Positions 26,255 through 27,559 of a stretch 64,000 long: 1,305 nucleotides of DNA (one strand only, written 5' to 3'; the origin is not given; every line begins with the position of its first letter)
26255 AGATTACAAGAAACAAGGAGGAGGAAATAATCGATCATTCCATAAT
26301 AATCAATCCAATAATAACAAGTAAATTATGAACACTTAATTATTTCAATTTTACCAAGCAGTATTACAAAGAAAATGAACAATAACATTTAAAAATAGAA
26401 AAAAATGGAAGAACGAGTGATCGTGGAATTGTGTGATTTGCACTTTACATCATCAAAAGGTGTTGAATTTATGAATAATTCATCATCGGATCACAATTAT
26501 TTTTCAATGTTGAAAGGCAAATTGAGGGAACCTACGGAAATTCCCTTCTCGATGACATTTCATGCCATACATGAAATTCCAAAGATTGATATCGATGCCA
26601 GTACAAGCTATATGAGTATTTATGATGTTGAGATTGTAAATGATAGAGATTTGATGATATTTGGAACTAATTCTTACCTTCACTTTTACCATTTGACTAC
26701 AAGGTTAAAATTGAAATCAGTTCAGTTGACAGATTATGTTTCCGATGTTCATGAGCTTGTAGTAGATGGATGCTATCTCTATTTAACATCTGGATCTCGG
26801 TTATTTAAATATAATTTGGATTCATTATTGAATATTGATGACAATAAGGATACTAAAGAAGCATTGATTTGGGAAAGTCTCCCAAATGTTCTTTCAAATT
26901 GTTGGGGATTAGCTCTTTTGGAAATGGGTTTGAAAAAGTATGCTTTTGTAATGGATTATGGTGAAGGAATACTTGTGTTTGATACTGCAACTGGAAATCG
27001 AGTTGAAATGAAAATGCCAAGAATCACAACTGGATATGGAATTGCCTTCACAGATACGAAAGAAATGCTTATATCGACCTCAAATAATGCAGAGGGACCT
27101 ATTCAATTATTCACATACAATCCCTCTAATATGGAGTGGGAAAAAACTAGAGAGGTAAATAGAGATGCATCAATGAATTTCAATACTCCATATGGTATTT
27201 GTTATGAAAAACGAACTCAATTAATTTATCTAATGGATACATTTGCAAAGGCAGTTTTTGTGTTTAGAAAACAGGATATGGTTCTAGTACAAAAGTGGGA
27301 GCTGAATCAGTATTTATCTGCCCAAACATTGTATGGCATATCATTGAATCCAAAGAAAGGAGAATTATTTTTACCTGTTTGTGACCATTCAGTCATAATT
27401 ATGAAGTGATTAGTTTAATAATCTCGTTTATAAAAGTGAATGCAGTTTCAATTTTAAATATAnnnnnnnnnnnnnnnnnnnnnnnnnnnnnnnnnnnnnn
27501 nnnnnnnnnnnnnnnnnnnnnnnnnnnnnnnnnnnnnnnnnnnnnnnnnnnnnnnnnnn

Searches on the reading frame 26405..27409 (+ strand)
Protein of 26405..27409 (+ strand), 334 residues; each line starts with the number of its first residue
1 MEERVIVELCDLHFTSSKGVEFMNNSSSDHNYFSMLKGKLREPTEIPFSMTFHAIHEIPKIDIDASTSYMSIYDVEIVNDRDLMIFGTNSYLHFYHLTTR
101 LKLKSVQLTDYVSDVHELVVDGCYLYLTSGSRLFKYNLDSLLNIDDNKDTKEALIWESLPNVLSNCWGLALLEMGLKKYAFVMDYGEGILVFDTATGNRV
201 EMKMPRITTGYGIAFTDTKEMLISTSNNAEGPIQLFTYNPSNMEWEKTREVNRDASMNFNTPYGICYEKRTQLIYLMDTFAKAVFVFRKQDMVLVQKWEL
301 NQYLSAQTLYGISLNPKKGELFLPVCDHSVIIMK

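Call 9: find_encoding_contigs(protein=window:26405-27409:+, flank=10000, max_places=10)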
Protein window:26405-27409:+ (334 aa): no gene with exactly this product is on record in the collection.

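Call 33: search_protein_families(library=pfam, proteins=[window:26405-27406:+], max_evalue=0.01)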
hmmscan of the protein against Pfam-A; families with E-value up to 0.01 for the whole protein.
window:26405-27406:+ (334 aa): 1 family
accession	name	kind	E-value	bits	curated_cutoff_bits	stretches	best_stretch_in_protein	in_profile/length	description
PF01731.26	Arylesterase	-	0.0065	17.1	21.3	0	250-291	45-85/86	Arylesterase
